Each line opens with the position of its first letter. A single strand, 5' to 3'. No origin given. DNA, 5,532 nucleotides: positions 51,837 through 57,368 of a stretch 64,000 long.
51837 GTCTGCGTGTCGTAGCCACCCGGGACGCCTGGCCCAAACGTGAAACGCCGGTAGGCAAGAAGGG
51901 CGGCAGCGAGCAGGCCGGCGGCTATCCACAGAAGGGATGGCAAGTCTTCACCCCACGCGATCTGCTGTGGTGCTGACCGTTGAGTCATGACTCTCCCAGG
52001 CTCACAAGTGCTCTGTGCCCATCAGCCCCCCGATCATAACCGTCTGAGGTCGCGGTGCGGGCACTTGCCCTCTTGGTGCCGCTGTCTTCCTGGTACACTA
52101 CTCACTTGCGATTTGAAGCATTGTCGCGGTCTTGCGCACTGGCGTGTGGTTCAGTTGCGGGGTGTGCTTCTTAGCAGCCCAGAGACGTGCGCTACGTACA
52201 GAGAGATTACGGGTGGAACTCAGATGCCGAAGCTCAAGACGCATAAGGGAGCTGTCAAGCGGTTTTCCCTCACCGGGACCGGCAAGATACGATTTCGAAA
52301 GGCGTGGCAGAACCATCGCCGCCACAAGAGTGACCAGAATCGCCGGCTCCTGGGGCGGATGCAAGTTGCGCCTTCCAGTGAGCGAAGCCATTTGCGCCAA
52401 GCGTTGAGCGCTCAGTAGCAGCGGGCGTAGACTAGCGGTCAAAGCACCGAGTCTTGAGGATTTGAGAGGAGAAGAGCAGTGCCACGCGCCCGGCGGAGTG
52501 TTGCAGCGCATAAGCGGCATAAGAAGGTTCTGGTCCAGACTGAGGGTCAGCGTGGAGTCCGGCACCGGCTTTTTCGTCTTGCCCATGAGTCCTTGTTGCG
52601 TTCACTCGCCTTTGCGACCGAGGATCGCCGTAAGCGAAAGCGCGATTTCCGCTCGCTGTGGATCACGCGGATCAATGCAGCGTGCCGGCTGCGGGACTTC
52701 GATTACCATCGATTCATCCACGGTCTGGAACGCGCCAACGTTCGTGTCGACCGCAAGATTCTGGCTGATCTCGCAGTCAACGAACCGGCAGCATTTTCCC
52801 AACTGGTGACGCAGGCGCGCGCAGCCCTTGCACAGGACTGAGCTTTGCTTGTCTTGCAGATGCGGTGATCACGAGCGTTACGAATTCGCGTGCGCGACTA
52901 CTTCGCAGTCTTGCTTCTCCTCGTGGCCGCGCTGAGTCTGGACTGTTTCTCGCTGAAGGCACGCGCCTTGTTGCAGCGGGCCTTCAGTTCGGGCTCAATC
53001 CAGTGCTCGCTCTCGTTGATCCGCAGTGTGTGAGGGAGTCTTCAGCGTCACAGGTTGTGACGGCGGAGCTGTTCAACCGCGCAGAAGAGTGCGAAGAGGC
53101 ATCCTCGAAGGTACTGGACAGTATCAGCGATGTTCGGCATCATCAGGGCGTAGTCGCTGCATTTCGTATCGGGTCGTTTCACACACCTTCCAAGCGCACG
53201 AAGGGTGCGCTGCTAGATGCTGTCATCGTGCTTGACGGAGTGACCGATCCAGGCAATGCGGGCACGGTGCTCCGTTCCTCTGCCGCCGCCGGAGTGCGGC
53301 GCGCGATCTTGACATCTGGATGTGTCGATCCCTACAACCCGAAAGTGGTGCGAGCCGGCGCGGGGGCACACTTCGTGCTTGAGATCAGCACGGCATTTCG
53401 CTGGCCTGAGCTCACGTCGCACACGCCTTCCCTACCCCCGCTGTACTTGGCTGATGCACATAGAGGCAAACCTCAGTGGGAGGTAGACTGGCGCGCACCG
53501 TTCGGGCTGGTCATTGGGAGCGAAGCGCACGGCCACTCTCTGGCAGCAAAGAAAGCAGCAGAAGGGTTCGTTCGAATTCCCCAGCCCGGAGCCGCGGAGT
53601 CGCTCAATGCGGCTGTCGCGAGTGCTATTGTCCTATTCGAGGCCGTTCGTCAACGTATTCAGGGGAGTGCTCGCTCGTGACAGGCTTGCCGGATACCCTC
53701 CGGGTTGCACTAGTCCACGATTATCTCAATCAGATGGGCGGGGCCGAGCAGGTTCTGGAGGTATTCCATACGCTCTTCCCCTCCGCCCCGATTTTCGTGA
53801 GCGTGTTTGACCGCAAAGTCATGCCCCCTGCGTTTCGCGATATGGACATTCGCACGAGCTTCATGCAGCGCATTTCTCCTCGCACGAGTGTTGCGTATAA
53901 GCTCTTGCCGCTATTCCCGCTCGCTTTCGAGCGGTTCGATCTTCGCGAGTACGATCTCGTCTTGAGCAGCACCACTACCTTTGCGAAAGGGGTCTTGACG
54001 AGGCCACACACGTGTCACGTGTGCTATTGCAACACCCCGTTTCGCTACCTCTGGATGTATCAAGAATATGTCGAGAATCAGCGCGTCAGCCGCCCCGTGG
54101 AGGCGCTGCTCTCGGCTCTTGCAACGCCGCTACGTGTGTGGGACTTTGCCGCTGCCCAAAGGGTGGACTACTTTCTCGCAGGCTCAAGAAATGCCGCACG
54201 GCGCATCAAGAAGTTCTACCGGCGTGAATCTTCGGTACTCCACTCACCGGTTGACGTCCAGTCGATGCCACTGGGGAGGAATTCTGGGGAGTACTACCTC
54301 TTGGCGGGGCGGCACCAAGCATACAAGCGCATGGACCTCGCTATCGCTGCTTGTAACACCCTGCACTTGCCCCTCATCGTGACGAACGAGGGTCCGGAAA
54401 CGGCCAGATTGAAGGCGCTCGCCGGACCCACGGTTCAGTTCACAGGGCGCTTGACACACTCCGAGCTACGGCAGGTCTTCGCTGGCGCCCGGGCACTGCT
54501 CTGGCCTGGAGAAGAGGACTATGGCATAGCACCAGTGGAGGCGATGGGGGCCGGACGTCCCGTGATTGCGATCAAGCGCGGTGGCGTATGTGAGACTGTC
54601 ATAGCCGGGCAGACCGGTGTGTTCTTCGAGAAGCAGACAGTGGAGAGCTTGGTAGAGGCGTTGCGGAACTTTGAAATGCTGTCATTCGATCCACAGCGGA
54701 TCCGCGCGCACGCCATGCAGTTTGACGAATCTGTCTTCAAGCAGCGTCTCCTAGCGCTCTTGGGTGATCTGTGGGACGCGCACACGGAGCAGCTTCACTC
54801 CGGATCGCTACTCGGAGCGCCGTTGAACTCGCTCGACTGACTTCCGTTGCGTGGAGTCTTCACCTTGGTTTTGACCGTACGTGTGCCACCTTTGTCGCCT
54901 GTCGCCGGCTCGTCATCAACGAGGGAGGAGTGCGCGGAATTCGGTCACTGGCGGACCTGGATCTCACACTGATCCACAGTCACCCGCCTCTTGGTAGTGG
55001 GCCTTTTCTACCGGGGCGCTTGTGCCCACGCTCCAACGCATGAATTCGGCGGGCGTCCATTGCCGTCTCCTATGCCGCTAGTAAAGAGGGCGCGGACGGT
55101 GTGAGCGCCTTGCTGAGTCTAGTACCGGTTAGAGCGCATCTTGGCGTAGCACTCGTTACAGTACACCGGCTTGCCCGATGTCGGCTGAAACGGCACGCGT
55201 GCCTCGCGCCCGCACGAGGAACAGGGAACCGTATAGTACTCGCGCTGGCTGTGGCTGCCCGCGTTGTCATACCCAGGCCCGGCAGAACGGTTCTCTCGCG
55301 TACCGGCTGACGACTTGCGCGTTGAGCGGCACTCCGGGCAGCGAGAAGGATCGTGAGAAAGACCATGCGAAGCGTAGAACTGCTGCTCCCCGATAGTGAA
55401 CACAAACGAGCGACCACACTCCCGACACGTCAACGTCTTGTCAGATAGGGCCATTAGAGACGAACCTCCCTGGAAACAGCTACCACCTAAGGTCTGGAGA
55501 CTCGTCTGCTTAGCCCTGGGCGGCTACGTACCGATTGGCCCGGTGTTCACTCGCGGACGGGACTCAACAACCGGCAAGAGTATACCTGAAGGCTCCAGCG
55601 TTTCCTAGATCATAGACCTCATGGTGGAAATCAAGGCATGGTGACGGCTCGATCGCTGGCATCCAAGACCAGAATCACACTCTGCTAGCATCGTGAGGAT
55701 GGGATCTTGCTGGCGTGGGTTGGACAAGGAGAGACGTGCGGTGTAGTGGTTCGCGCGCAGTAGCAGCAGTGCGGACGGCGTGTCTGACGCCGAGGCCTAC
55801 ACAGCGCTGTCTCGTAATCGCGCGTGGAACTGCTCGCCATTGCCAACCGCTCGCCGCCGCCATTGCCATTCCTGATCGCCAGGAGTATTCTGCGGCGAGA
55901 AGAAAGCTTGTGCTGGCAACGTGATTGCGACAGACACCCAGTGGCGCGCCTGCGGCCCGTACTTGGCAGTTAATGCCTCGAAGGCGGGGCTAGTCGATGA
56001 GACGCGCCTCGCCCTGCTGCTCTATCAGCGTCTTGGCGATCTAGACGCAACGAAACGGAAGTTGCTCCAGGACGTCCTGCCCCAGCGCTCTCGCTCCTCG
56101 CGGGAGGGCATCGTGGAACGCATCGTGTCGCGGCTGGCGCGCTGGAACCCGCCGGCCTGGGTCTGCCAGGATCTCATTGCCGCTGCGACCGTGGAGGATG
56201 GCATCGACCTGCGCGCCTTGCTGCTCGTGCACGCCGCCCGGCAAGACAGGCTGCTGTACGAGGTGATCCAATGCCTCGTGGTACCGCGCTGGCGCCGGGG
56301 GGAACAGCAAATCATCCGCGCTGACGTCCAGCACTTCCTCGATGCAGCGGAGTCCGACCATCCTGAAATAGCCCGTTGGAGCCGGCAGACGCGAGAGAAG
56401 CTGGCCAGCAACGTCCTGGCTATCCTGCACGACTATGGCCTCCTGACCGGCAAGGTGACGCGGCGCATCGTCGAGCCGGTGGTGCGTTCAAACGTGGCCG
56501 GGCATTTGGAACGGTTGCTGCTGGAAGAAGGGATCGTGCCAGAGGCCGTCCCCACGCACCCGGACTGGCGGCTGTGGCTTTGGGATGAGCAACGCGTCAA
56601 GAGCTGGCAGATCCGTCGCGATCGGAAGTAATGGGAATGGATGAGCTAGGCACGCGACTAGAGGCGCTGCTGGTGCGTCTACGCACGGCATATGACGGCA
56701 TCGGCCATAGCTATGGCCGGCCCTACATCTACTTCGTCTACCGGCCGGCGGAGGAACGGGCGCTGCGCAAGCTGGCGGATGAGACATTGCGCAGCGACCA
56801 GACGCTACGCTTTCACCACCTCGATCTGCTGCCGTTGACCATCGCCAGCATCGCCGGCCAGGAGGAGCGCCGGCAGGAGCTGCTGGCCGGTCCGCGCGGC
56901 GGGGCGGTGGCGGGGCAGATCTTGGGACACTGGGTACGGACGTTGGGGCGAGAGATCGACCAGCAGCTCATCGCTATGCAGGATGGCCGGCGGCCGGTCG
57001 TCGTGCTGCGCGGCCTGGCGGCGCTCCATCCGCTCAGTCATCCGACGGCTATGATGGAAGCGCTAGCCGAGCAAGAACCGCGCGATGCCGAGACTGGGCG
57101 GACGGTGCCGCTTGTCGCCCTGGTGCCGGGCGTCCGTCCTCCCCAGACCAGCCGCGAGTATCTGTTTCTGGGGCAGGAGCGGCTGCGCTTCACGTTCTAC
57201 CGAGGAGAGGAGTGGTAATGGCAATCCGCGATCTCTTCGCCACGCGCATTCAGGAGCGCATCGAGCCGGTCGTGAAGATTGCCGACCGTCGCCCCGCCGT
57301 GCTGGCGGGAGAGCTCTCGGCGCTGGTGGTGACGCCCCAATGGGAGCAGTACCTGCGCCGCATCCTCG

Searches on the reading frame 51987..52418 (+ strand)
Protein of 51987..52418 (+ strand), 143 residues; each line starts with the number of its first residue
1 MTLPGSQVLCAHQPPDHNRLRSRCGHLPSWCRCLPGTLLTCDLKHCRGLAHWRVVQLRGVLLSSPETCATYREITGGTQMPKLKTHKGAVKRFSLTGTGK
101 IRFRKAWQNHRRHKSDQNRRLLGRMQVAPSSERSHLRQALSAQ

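Call 6: search_protein_families(library=pfam, proteins=[window:51987-52418:+], max_evalue=0.01)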
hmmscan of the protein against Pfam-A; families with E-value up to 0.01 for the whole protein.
window:51987-52418:+ (143 aa): 1 family
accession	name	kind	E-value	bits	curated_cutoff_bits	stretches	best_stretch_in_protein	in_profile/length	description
PF01632.24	Ribosomal_L35p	-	1.7e-14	54.4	28.9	1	81-139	1-60/61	Ribosomal protein L35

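Call 7: search_protein_families(library=padloc, proteins=[window:51987-52418:+], max_evalue=0.01)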
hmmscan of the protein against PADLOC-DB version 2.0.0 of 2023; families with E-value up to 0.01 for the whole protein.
window:51987-52418:+ (143 aa): 0 families

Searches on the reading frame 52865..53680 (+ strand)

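Call 6: search_protein_families(library=pfam, proteins=[window:52865-53680:+], max_evalue=0.01)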
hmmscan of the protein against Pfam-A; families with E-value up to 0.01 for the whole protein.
window:52865-53680:+ (271 aa): 3 families
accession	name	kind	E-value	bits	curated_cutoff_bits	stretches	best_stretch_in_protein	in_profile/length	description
PF00588.24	SpoU_methylase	-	1.3e-29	103.6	29.7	1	120-258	3-142/142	SpoU rRNA Methylase family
PF22435.1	MRM3-like_sub_bind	-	1.7e-10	41.6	27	1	7-98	1-84/84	MRM3-like substrate binding domain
PF08032.17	SpoU_sub_bind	-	3.9e-05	24.3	22.8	1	30-101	2-71/76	RNA 2'-O ribose methyltransferase substrate binding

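Call 7: search_protein_families(library=padloc, proteins=[window:52865-53680:+], max_evalue=0.01)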
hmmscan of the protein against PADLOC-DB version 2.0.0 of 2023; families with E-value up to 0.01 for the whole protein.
window:52865-53680:+ (271 aa): 0 families

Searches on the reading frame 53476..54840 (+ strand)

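Call 6: search_protein_families(library=pfam, proteins=[window:53476-54840:+], max_evalue=0.01)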
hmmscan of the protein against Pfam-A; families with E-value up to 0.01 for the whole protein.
window:53476-54840:+ (454 aa): 3 families
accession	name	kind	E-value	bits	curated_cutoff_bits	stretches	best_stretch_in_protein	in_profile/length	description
PF00534.26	Glycos_transf_1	-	5.4e-18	65.6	26.4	1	272-402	16-158/172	Glycosyl transferases group 1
PF13692.12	Glyco_trans_1_4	-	1.3e-16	61.6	27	1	275-397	5-137/142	Glycosyl transferases group 1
PF13439.12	Glyco_transf_4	-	0.0002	21.9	28.5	1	88-262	2-169/170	Glycosyltransferase Family 4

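Call 7: search_protein_families(library=padloc, proteins=[window:53476-54840:+], max_evalue=0.01)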
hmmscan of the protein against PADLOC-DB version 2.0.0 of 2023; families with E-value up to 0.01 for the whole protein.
window:53476-54840:+ (454 aa): 0 families

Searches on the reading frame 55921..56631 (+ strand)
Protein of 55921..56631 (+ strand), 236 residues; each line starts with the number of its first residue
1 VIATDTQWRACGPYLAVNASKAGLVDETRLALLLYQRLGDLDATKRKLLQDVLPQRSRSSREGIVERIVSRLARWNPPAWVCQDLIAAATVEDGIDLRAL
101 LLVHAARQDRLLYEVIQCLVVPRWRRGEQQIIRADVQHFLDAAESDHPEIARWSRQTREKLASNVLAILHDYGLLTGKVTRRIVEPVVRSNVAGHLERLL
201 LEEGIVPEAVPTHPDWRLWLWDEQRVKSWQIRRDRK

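Call 6: search_protein_families(library=pfam, proteins=[window:55921-56631:+], max_evalue=0.01)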
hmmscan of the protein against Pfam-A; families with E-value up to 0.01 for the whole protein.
window:55921-56631:+ (236 aa): 1 family
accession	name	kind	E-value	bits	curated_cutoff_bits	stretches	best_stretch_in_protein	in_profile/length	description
PF08849.17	BrxA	-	1e-24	87.8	23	1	18-197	7-181/184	BrxA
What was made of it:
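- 55921..56631 (+): brxA. Pfam BrxA E 1e-24, above the cut-off (call 6).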

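Call 7: search_protein_families(library=padloc, proteins=[window:55921-56631:+], max_evalue=0.01)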
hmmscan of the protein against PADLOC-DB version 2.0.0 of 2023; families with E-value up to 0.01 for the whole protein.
window:55921-56631:+ (236 aa): 13 families
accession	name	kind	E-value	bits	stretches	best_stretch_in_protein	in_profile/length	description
PDLC02445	BrxA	-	2.2e-23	81.3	1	21-225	14-220/262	BrxA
PDLC02438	BrxA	-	8.8e-14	49.9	1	24-203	16-188/200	BrxA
PDLC02451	BrxA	-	1.1e-11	43.2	1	84-198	72-187/201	BrxA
PDLC02452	BrxA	-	8.5e-11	39.9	1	24-192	13-176/204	BrxA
PDLC02457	BrxA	-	8.6e-11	39.9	1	25-198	20-187/201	BrxA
PDLC02443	BrxA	-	3e-10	38.1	1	25-189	19-180/203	BrxA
PDLC02446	BrxA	-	6.2e-10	37.4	1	19-176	13-166/211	BrxA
PDLC02441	BrxA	-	1.8e-09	35.7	1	25-197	27-194/209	BrxA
PDLC02454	BrxA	-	2.2e-07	28.3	1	49-224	42-222/264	BrxA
PDLC02447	BrxA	-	8.2e-07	27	1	102-195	88-182/199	BrxA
PDLC02458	BrxA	-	3e-06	25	1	92-188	83-181/258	BrxA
PDLC02450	BrxA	-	0.001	16.5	1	98-182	100-176/259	BrxA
PDLC02439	BrxA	-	0.006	14.1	1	114-200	102-188/200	BrxA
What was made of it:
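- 55921..56631 (+): PADLOC BrxA E 2e-23 (call 7).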

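Call 9: search_protein_families(library=ncbifam, proteins=[window:55921-56631:+], max_evalue=0.01)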
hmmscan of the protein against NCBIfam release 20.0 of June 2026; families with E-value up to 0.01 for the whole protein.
window:55921-56631:+ (236 aa): 0 families

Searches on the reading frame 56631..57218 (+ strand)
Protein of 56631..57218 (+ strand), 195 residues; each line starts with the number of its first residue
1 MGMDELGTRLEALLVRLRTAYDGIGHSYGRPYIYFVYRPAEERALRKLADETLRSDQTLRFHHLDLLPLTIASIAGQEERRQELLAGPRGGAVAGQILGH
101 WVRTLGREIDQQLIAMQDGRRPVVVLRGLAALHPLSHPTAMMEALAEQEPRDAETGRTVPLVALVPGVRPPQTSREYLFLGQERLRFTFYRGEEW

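Call 6: search_protein_families(library=pfam, proteins=[window:56631-57218:+], max_evalue=0.01)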
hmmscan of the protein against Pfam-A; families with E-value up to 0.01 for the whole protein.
window:56631-57218:+ (195 aa): 0 families

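Call 7: search_protein_families(library=padloc, proteins=[window:56631-57218:+], max_evalue=0.01)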
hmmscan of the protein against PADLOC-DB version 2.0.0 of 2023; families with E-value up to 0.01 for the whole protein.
window:56631-57218:+ (195 aa): 1 family
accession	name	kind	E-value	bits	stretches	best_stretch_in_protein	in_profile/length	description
PDLC02469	BrxB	-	0.00043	18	1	33-148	30-144/184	BrxB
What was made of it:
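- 56631..57218 (+): brxB (weak match, supported by its position). PADLOC BrxB E 4e-4 (call 7).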

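Call 9: search_protein_families(library=ncbifam, proteins=[window:56631-57218:+], max_evalue=0.01)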
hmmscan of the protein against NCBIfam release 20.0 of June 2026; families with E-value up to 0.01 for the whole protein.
window:56631-57218:+ (195 aa): 0 families
